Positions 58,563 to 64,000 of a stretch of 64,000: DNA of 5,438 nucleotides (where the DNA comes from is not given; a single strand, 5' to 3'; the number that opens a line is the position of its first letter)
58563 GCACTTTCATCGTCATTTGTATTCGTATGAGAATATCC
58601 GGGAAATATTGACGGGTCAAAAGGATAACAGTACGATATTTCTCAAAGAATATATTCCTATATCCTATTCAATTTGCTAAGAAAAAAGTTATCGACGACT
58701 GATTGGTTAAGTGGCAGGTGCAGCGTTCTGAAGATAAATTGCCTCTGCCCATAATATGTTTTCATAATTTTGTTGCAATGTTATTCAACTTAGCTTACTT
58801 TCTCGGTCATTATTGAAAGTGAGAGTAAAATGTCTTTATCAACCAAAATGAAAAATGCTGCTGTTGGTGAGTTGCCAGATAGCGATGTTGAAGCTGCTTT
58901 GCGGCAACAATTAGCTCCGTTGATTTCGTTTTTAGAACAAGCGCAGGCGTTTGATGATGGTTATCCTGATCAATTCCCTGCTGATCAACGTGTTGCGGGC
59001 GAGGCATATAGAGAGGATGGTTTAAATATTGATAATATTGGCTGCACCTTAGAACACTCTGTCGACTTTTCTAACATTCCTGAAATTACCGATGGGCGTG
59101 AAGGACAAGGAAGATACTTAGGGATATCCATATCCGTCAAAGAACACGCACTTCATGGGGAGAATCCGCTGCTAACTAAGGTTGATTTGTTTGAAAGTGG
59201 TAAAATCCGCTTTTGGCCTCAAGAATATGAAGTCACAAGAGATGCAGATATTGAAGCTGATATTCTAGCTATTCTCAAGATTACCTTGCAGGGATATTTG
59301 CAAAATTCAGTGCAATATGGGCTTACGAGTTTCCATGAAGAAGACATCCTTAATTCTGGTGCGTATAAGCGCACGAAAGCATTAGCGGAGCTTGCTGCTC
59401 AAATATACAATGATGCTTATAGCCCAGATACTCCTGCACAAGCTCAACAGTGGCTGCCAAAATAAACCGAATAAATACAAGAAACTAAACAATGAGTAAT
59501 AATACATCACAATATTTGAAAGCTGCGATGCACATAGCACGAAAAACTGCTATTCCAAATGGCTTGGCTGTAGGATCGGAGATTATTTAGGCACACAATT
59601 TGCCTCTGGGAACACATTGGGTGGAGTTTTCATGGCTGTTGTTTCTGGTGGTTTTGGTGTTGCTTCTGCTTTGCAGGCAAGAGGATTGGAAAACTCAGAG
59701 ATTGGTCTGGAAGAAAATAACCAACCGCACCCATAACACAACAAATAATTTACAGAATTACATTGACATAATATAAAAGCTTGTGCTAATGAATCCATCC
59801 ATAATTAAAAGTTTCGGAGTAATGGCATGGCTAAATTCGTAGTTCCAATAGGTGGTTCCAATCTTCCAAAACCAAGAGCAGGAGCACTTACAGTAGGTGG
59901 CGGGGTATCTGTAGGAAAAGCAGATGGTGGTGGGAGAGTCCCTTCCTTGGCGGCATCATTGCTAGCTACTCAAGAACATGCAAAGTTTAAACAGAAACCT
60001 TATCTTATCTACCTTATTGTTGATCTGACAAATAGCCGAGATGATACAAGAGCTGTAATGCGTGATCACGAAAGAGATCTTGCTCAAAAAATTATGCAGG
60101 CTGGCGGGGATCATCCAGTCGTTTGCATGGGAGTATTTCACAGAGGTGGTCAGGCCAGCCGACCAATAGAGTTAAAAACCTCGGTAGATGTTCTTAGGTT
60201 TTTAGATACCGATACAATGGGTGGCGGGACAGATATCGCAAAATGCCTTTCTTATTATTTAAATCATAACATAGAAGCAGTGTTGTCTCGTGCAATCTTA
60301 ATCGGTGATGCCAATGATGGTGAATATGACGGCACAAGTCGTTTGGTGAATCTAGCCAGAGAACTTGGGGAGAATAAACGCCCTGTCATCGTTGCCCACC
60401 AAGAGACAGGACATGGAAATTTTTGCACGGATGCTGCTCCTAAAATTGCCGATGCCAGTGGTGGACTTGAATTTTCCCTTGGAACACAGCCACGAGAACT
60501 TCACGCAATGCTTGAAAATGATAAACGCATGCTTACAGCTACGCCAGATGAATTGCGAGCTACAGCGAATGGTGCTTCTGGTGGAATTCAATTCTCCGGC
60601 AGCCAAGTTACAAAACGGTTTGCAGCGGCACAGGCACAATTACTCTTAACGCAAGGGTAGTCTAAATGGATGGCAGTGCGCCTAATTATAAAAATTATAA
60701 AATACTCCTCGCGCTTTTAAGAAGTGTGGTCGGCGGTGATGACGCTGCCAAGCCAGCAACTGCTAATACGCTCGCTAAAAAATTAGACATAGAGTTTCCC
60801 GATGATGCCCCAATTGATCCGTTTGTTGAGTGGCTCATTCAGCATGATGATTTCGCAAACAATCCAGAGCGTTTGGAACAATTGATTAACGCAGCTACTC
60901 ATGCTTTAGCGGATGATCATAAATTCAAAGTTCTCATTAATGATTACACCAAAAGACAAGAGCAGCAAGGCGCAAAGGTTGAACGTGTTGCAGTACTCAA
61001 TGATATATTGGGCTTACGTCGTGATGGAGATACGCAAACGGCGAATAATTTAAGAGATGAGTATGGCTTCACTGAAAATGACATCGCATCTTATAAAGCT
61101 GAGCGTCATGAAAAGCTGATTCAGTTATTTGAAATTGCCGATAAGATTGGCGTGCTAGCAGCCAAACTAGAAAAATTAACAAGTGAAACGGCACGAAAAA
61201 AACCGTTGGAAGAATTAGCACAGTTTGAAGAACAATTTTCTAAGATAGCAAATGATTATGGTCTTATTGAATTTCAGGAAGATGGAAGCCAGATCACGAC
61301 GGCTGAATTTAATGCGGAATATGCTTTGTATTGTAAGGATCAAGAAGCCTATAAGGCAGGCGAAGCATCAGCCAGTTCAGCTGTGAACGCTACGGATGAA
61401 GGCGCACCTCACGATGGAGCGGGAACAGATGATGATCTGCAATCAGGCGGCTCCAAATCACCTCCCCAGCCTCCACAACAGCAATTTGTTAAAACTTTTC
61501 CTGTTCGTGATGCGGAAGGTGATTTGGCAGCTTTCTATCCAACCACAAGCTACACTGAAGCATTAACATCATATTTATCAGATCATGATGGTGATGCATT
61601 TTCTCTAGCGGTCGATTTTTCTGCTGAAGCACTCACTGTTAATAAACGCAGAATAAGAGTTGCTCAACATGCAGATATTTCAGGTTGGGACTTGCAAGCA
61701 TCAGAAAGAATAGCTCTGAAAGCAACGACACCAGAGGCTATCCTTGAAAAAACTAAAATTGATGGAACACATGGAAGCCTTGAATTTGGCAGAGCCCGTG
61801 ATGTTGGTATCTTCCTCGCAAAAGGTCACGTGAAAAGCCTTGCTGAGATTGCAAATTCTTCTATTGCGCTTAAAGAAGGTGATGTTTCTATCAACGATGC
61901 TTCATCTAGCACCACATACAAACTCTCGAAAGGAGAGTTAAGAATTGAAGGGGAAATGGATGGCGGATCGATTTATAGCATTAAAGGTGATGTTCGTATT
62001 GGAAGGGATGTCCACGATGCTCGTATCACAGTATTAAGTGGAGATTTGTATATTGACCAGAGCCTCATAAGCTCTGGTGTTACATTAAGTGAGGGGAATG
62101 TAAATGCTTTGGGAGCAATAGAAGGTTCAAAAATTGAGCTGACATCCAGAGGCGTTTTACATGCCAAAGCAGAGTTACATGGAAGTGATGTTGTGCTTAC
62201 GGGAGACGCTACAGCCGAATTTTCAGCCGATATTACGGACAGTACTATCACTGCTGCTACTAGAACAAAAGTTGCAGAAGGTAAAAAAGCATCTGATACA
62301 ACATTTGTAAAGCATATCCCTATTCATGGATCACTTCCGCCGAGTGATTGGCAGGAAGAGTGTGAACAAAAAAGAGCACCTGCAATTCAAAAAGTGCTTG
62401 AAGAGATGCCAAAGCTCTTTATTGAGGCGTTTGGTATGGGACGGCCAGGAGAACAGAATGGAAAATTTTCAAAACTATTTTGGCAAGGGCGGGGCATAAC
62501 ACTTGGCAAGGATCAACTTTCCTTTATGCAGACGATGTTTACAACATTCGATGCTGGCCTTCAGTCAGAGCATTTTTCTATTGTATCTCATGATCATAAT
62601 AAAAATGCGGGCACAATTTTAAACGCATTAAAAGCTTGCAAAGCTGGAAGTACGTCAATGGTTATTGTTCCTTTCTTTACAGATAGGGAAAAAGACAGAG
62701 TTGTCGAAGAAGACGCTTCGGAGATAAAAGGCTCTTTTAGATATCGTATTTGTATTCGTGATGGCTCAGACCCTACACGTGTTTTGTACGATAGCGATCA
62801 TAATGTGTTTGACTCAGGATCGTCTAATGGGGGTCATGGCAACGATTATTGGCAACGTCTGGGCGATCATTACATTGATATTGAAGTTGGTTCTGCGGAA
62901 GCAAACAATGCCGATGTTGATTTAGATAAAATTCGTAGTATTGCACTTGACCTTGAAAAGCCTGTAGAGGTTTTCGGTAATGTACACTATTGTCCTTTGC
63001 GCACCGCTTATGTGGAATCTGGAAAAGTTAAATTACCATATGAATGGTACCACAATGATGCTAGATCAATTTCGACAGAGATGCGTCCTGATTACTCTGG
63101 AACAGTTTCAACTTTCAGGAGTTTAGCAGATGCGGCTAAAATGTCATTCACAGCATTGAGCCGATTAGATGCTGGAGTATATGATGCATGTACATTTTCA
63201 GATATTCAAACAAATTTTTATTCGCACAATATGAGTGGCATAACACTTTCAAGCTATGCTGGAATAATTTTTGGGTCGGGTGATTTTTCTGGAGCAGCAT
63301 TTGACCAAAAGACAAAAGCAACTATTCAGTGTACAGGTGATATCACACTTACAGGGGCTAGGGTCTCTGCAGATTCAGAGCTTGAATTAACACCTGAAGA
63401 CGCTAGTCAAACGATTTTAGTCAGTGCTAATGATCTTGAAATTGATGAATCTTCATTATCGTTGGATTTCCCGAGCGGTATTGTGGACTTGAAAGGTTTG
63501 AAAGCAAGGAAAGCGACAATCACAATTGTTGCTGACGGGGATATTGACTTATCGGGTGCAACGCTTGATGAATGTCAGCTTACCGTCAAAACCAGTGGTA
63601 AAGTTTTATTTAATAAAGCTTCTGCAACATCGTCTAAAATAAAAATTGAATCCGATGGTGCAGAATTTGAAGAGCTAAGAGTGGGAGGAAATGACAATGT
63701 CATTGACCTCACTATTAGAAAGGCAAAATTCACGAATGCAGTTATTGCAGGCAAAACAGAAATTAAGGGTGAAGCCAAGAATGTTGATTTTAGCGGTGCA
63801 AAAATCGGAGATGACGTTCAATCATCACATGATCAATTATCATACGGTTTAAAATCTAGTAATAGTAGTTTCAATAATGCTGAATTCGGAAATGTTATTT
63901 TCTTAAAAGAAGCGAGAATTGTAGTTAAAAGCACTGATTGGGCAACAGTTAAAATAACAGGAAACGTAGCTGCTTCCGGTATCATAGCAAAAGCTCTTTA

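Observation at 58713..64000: Module of a hypothetical gene, a vWA protein and a >1,111-aa beta-solenoid/pentapeptide-repeat protein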

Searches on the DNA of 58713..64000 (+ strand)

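Call 6: search_dna_similar(query=window:58713-64000:+, collection=plasmids, mode=near)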
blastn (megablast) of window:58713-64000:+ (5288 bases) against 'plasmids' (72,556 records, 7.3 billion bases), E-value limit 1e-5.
No match.

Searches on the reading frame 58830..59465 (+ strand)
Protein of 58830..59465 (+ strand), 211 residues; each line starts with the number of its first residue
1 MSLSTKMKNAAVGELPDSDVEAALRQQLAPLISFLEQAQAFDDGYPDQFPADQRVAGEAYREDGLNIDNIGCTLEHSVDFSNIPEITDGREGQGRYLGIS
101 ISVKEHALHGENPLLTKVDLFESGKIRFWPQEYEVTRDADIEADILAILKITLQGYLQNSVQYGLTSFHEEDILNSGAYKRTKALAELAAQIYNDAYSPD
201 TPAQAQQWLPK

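Call 5: search_protein_families(library=pfam, proteins=[window:58830-59465:+], max_evalue=0.1)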
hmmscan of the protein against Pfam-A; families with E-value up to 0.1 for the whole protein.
window:58830-59465:+ (211 aa): 0 families

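Call 22: search_protein_families(library=padloc, proteins=[window:58830-59462:+], max_evalue=0.1)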
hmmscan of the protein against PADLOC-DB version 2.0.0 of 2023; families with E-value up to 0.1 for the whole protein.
window:58830-59462:+ (211 aa): 0 families

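Call 23: search_protein_families(library=phrogs, proteins=[window:58830-59462:+], max_evalue=0.1)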
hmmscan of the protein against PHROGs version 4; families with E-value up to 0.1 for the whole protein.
window:58830-59462:+ (211 aa): 0 families

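Call 29: find_related_loci(query=A2, collection=genome_contigs, flank=10000)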
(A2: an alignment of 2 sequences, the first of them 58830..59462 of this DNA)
Query A2 (211 aa) in genome_contigs; peptide patterns used: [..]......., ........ (x = any residue, [..] = any of these).
196 stretches matched a pattern, but none encodes a relative of the query by tblastn (E <= 1e-3).

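Call 91: search_solved_structures(query=A2, max_evalue=10)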
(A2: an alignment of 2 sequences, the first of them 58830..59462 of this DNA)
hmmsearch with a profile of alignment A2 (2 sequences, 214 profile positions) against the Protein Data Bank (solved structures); distinct sequences matched with E-value up to 10: 2.
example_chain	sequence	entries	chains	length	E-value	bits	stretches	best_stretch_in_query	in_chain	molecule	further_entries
3jqh_A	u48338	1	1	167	0.43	13.2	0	9-34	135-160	C-type lectin domain family 4 member M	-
1wyn_A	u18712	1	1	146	1.9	11.1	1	62-126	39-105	Calponin-2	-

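Call 92: search_protein_families(library=ncbifam, proteins=[window:58830-59462:+], max_evalue=0.1)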
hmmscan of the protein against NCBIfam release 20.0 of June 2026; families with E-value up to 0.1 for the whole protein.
window:58830-59462:+ (211 aa): 0 families
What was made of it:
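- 58830..59465 (+): 211-aa acidic orphan protein (pI 4.47). It is an accessory neighbour, not part of the conserved core. No family hit (calls 5, 22, 23, 91, 92).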
